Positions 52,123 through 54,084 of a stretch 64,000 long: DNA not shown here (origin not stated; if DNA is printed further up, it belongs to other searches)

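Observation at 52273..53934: PIG-L/LmbE deacetylase fused to a GT2 glycosyltransferase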

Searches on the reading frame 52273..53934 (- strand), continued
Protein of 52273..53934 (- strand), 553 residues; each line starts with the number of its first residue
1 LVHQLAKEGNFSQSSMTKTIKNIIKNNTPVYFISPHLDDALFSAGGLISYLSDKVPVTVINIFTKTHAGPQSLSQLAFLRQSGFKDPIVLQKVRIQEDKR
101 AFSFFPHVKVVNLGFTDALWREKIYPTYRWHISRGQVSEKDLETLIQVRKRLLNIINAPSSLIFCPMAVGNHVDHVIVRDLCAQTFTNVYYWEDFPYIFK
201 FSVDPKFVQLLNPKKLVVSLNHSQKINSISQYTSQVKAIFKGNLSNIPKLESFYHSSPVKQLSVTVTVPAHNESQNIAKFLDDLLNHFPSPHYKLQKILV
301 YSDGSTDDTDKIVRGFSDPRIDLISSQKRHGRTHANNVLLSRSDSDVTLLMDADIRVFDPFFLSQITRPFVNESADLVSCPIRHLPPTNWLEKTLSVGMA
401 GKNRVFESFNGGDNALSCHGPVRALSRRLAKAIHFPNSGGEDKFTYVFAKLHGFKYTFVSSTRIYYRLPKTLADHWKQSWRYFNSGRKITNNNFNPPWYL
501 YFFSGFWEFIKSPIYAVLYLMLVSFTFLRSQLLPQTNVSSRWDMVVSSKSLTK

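Call 16: find_related_loci(query=A1, collection=genome_contigs, flank=10000)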
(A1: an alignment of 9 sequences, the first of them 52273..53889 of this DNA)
Query A1 (538 aa) in genome_contigs; peptide patterns used: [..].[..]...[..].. (x = any residue, [..] = any of these).
62 stretches matched a pattern; 50 encode a relative of the query (tblastn E <= 1e-3); 50 distinct loci.
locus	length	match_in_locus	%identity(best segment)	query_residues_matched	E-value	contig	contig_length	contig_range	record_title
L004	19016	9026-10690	33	5-538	2e-94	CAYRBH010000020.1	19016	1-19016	MAG TPA_asm: uncultured Gammaproteobacteria bacterium isolate binchicken_co185_198 genome assembly, contig: NODE_3937_le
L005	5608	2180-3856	32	1-536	6e-94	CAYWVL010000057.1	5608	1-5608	MAG TPA_asm: uncultured Bdellovibrionales bacterium isolate SRP170004_co1_593 genome assembly, contig: NODE_23520_length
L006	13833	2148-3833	34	1-538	2e-93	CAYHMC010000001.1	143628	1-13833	MAG TPA_asm: uncultured Candidatus Saccharibacteria bacterium isolate ERP119705_co13_620 genome assembly, contig: NODE_1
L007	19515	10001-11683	35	1-538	8e-89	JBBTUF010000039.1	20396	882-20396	MAG: Patescibacteria group bacterium isolate H43-bin009_1 H43_bin009_1_000000000039, whole genome shotgun sequence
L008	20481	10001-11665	29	10-525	1e-59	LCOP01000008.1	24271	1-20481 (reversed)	MAG: Parcubacteria group bacterium GW2011_GWA1_47_8 UY07_C0008, whole genome shotgun sequence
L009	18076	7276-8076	40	1-251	1e-52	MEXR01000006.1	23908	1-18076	MAG: Candidatus Amesbacteria bacterium RIFOXYB1_FULL_44_23 rifoxyb1_full_scaffold_1084, whole genome shotgun sequence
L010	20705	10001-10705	43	1-238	2e-50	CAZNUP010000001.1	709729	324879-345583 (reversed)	MAG TPA_asm: uncultured Gammaproteobacteria bacterium isolate SRP292972_co3_34 genome assembly, contig: NODE_7_length_70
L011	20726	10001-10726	39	4-234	2e-50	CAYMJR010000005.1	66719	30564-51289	MAG TPA_asm: uncultured Gammaproteobacteria bacterium isolate SRP272529_co1_137 genome assembly, contig: NODE_429_length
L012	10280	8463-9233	43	1-239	2e-49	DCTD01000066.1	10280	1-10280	MAG TPA_asm: Patescibacteria group bacterium UBA1449 UBA1449_contig_100603, whole genome shotgun sequence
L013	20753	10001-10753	39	1-241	1e-48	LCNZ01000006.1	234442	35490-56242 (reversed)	MAG: Candidatus Amesbacteria bacterium GW2011_GWB1_47_19 UX91_C0006, whole genome shotgun sequence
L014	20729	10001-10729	41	5-235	1e-48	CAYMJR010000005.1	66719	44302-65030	MAG TPA_asm: uncultured Gammaproteobacteria bacterium isolate SRP272529_co1_137 genome assembly, contig: NODE_429_length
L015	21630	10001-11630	40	1-519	3e-67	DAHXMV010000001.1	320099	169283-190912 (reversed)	MAG TPA_asm: Candidatus Amesbacteria bacterium isolate clean1627 NODE_1_length_320099_cov_20.142678, whole genome shotgu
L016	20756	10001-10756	37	5-239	2e-47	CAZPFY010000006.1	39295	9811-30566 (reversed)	MAG TPA_asm: uncultured Pseudomonadales bacterium isolate SRP062349_co1_292 genome assembly, contig: NODE_105_length_392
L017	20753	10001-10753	40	11-251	2e-47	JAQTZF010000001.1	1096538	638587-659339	MAG: Candidatus Daviesbacteria bacterium isolate STC_54 NODE_2_length_1096538_cov_10.617223_Sandtown_C, whole genome sho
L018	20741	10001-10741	38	4-239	3e-46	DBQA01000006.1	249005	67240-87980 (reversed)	MAG TPA_asm: Patescibacteria group bacterium UBA1406 UBA1406_contig_1075, whole genome shotgun sequence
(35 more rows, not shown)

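Call 21: search_solved_structures(query=A1, max_evalue=0.01, show_alignments=2)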
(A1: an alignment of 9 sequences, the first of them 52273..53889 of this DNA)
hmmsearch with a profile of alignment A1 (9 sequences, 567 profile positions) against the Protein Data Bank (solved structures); distinct sequences matched with E-value up to 0.01: 38.
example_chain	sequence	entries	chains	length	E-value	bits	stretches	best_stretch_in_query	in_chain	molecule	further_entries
3dfi_A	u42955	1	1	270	8.6e-20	74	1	12-247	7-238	Pseudoaglycone deacetylase Dbv21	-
6iiy_A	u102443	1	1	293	2.2e-19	72.7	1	18-246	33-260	deacetylase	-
2z87_A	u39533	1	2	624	1.5e-18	69.9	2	254-361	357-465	Chondroitin synthase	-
2z86_A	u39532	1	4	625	1.5e-18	69.9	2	254-361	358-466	Chondroitin synthase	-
2x9l_A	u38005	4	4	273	4.7e-18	68.3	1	18-246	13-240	N-ACYL GLM PEUDO-TEICOPLANIN DEACETYLASE | Teicoplanin pseudoaglycone deacetylases Orf2 | Teicoplanin pseudoaglycone deacetylase Orf2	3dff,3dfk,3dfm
2xad_A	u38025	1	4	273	2.2e-16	62.7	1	18-246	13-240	N-ACYL GLM PEUDO-TEICOPLANIN DEACETYLASE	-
6yv7_B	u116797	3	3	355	1.5e-15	60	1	262-467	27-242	Glycosyl transferase, family 2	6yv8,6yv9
6yv7_A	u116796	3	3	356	1.5e-15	60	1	262-467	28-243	Glycosyl transferase, family 2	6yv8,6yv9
5hea_A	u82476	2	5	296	7.2e-15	57.8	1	267-463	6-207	Putative glycosyltransferase (GalT1)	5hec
6p61_A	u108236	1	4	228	1.7e-14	56.5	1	259-376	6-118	Glycosyltransferase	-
5eke_A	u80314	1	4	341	9.8e-13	50.7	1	248-438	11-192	Uncharacterized glycosyltransferase sll0501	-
5ekp_C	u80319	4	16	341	9.9e-13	50.7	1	248-438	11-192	Uncharacterized glycosyltransferase sll0501 | Glycosyltransferase sll0501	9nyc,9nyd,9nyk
9nye_A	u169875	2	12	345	1e-12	50.7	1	248-438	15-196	Glycosyltransferase sll0501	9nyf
5mlz_A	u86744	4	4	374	1.1e-12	50.6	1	252-383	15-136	Dolichol monophosphate mannose synthase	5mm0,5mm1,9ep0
5tze_C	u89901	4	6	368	1.5e-11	46.8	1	267-400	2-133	Glycosyl transferase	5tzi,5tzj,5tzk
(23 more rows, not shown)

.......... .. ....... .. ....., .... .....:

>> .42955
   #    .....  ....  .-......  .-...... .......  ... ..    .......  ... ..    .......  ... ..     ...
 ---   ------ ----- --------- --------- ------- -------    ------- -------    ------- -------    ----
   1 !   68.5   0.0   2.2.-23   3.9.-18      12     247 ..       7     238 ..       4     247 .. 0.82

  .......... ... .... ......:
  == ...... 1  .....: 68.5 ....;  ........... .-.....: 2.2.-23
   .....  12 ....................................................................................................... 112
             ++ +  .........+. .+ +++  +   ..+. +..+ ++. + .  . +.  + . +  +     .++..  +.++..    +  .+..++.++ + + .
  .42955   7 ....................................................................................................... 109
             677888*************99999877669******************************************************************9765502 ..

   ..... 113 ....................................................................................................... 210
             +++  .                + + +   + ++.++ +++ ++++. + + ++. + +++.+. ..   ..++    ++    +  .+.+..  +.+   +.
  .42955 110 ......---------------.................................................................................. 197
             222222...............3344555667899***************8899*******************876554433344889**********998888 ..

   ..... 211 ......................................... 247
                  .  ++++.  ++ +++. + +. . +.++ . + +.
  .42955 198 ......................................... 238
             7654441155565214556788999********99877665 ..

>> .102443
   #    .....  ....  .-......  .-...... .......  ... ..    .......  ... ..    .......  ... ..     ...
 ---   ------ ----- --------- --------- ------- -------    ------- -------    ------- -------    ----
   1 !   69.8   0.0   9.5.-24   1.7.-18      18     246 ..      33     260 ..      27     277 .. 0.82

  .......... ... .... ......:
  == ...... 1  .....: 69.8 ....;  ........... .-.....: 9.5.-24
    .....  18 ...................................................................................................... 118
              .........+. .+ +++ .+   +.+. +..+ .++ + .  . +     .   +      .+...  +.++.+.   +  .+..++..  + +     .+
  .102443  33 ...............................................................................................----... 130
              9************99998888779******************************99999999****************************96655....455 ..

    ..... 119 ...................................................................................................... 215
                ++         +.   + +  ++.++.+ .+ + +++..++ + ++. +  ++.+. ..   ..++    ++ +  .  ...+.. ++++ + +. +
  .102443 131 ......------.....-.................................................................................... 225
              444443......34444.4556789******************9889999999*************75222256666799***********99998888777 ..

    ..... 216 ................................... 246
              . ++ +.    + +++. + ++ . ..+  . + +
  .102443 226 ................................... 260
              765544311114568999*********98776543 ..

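Call 29: predict_structure(alignment_id=A2)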
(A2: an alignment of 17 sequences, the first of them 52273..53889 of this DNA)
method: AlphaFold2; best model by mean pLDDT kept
length: 538 residues; sequences in the alignment: 17
mean_pLDDT: 87.0   pTM: 0.77
mean pLDDT of the five models: 87.0, 86.6, 86.2, 86.0, 85.6
residues with pLDDT >= 90: 291; 70-90: 202; 50-70: 41; < 50: 4
segments of 3 or more residues with pLDDT < 50: none
pLDDT, mean of each block of 10 residues (from residue 1): 94 96 95 96 94 78 86 89 94 94 70 51 70 91 90 87 87 91 82 75 93 92 83 91 84 94 92 84 96 96 96 89 95 94 87 89 92 93 91 86 85 95 72 93 90 90 78 74 90 95 93 80 62 71
secondary structure, 60 per line:
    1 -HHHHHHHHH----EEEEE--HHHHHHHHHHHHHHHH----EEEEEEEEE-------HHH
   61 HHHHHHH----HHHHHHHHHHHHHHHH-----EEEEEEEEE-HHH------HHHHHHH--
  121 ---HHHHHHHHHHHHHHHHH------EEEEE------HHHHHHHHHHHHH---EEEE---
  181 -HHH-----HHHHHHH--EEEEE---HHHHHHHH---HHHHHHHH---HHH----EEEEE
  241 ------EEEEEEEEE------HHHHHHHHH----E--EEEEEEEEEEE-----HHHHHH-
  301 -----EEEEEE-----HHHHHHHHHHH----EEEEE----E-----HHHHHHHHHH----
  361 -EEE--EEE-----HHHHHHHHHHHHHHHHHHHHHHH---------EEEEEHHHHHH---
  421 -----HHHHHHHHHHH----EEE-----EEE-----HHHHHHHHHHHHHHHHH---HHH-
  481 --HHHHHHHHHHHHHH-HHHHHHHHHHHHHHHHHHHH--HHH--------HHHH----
elements in order: H2-10 E15-19 H22-37 E42-50 H58-67 H72-87 E93-101 H112-118 H124-140 E147-151 H158-170 E174-177 H190-196 E199-203 H207-214 H218-225 E236-240 E247-255 H262-270 E278-288 H294-299 E306-311 H317-327 E332-336 H347-356 E362-364 E367-369 H375-397 E407-411 H412-417 H426-436 E441-443 E449-451 H457-473 H483-496 H498-517 H531-534

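Call 33: fold_search(model_id=the predicted structure, library=pdb)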
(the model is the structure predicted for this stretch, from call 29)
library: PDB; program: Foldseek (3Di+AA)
matches with E <= 10: 1651; with E <= 0.001: 392
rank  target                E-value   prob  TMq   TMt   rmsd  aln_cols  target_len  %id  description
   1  6yv7_B                4.8e-14  1.00  0.36  0.53  10.0       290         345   19  Mannosyltransferase PcManGT from Pyrobaculum calidifontis (released 2020-07-22)
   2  3dfi                  4.5e-13  1.00  0.33  0.70   4.2       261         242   20  The crystal structure of antimicrobial reagent A40926 pseudoaglycone deacetylase Dbv21 (released 2008-07-22)
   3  6yv7_A                6.4e-13  1.00  0.35  0.53   7.7       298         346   18  Mannosyltransferase PcManGT from Pyrobaculum calidifontis (released 2020-07-22)
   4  2x9l                  6.8e-13  1.00  0.34  0.68   4.8       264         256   22  Crystal structure of deacetylase-bog complex in biosynthesis pathway of teicoplanin. (released 2011-02-09)
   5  2xad_A                1.5e-12  1.00  0.33  0.66   4.8       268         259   20  Crystal structure of deacetylase-teicoplanin complex in biosynthesis pathway of teicoplanin (released 2011-03-02)
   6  3dff                  2.5e-12  1.00  0.34  0.66   5.2       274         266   20  The crystal structure of teicoplanin pseudoaglycone deacetylase Orf2 (released 2008-07-22)
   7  2xad_C                3.6e-12  1.00  0.35  0.69   6.2       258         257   24  Crystal structure of deacetylase-teicoplanin complex in biosynthesis pathway of teicoplanin (released 2011-03-02)
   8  2xad_B                5.1e-12  1.00  0.33  0.66   5.1       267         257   20  Crystal structure of deacetylase-teicoplanin complex in biosynthesis pathway of teicoplanin (released 2011-03-02)
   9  6iiy                  5.1e-12  1.00  0.32  0.69   3.8       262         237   23  Crystal structure of deacetylase triple mutant (Orf2*T) that involving in teicoplanin biosynthetic pathway (released 2019-10-09)
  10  2xad_D                5.4e-12  1.00  0.35  0.69   5.3       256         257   25  Crystal structure of deacetylase-teicoplanin complex in biosynthesis pathway of teicoplanin (released 2011-03-02)
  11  8snc_A                9.0e-12  1.00  0.36  0.39   8.4       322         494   16  Chlorella virus Hyaluronan Synthase bound to GlcA extended GlcNAc primer (released 2024-05-01)
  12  2z87_A                3.2e-11  1.00  0.31  0.28  21.0       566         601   13  Crystal structure of chondroitin polymerase from Escherichia coli strain K4 (K4CP) complexed with UDP-GalNAc and UDP (released 2008-09-16)
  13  8vxh_A                1.2e-10  1.00  0.28  0.45  17.5       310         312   12  Cryo-EM Structure of the Glycosyltransferase ArnC from Salmonella enterica in the Apo State Determined on Talos Arctic (released 2025-02-05)
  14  2z86_D                1.3e-10  1.00  0.30  0.27  21.4       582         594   12  Crystal structure of chondroitin polymerase from Escherichia coli strain K4 (K4CP) complexed with UDP-GlcUA and UDP (released 2008-09-16)
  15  9bhc_A                1.4e-10  1.00  0.28  0.47  16.3       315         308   14  Salmonella undecaprenyl-phosphate 4-deoxy-4-formamido-L-arabinose transferase (ArnC) (released 2025-02-12)
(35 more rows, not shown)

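Call 49: search_protein_families(library=ncbifam, proteins=[P0011, P0014, P0015, P0016, P0028], max_evalue=0.001)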
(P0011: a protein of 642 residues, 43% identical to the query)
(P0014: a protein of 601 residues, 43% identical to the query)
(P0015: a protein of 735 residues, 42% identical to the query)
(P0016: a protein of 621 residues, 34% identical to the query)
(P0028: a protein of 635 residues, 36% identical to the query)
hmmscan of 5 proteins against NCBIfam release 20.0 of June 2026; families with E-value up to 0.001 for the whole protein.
P0011 (642 aa): 34 families (the best 25 are shown)
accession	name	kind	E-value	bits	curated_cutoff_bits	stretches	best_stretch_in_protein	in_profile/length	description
NF046085.1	XrtY_assoc_Gly1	equivalog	6e-26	91.2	400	1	134-368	146-386/387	XrtY-associated glycosyltransferase XYAG1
NF038295.1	EPS_HpsP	equivalog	1.1e-21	77.3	550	1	189-366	206-387/388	hormogonium polysaccharide biosynthesis glycosyltransferase HpsP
NF041010.1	glycosy_Agl16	equivalog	1e-17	64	575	1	142-365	127-350/352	glycosylation protein Agl16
NF041876.1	EPS_EpsE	equivalog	3.1e-17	62.9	400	1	166-350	182-380/389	exopolysaccharide biosynthesis GT4 family glycosyltransferase EpsE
TIGR03999.1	thiol_BshA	equivalog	4.3e-17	62.1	273.7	1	204-367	212-374/375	N-acetyl-alpha-D-glucosaminyl L-malate synthase BshA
TIGR03449.1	mycothiol_MshA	equivalog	3.8e-14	52.4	462.5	1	189-367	219-404/406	D-inositol-3-phosphate glycosyltransferase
TIGR02149.1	glgA_Coryne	subfamily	7.2e-14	51.7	302.4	1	189-366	203-390/391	glycogen synthase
TIGR04157.1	glyco_rSAM_CFB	subfamily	2.7e-13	49.7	400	1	192-358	229-401/406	TIGR04157 family glycosyltransferase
TIGR03088.1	stp2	hypoth_equivalog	6.3e-13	48.5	409.05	1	193-366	197-373/374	TIGR03088 family PEP-CTERM/XrtA system glycosyltransferase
NF012028.0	PRK15484.1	subfamily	9.7e-13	47.9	618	1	169-365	160-377/380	lipopolysaccharide N-acetylglucosaminyltransferase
TIGR04047.1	MSMEG_0565_glyc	hypoth_equivalog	9.7e-13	47.9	259.85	1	191-359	194-367/373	MSMEG_0565 family glycosyltransferase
NF050063.1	ProtGlycPglJ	equivalog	1.7e-12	47.2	500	1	187-350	191-350/363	N-acetylgalactosamine-N,N'-diacetylbacillosaminyl-diphospho-undecaprenol 4-alpha-N-acetylgalactosaminyltransferase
NF038229.1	Glyco4_Geo_Pelo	equivalog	1.8e-12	46.9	400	1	169-367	132-337/338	GPMC system family 4 glycosyltransferase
NF050056.1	ProtGlycPglH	equivalog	2.1e-11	43.5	600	1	140-366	129-353/354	GalNAc-alpha-(1->4)-GalNAc-alpha-(1->3)-diNAcBac-PP-undecaprenol alpha-1,4-N-acetyl-D-galactosaminyltransferase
NF053787.1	GlcN_PG_synth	equivalog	2.6e-11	43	480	1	191-366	198-359/361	N-acetylglucosaminyl phosphatidylglycerol synthase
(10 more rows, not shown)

P0014 (601 aa): 0 families

P0015 (735 aa): 0 families

P0016 (621 aa): 1 family
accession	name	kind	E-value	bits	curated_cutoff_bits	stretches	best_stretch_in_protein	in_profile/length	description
TIGR03609.1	S_layer_CsaB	equivalog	2.5e-37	128.8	213.1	1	299-604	3-292/301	polysaccharide pyruvyl transferase CsaB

P0028 (635 aa): 26 families (the best 25 are shown)
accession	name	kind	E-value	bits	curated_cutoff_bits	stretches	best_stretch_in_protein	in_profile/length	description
NF041010.1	glycosy_Agl16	equivalog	7.8e-21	74.3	575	1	132-367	111-347/352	glycosylation protein Agl16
NF038295.1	EPS_HpsP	equivalog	8.5e-18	64.5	550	1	198-367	208-383/388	hormogonium polysaccharide biosynthesis glycosyltransferase HpsP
TIGR04047.1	MSMEG_0565_glyc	hypoth_equivalog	5.5e-14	52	259.85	1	151-366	135-369/373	MSMEG_0565 family glycosyltransferase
NF046085.1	XrtY_assoc_Gly1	equivalog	8e-14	51.3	400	1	155-366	161-379/387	XrtY-associated glycosyltransferase XYAG1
NF041876.1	EPS_EpsE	equivalog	9.2e-14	51.5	400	1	211-362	227-387/389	exopolysaccharide biosynthesis GT4 family glycosyltransferase EpsE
TIGR03449.1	mycothiol_MshA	equivalog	7.6e-12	44.8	462.5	1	201-364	224-396/406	D-inositol-3-phosphate glycosyltransferase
NF050063.1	ProtGlycPglJ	equivalog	5.7e-11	42.2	500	1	196-367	193-362/363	N-acetylgalactosamine-N,N'-diacetylbacillosaminyl-diphospho-undecaprenol 4-alpha-N-acetylgalactosaminyltransferase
TIGR02095.1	glgA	subfamily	1.1e-10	40.8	328.45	1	199-366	296-472/477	glycogen/starch synthase, ADP-glucose type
TIGR03088.1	stp2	hypoth_equivalog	2e-10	40.3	409.05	1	216-366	219-368/374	TIGR03088 family PEP-CTERM/XrtA system glycosyltransferase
TIGR02149.1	glgA_Coryne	subfamily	2.3e-10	40.2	302.4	1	142-364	132-383/391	glycogen synthase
NF053787.1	GlcN_PG_synth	equivalog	2.4e-10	39.8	480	1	123-365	108-353/361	N-acetylglucosaminyl phosphatidylglycerol synthase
NF007396.0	PRK09922.1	equivalog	2.6e-08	33.1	385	1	159-304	140-290/361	lipopolysaccharide 1,6-galactosyltransferase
TIGR03999.1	thiol_BshA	equivalog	4.3e-08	32.5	273.7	1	227-367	230-369/375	N-acetyl-alpha-D-glucosaminyl L-malate synthase BshA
TIGR04157.1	glyco_rSAM_CFB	subfamily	7.8e-08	31.7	400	1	199-310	229-337/406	TIGR04157 family glycosyltransferase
NF012028.0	PRK15484.1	subfamily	7.9e-08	31.8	618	1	157-364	142-371/380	lipopolysaccharide N-acetylglucosaminyltransferase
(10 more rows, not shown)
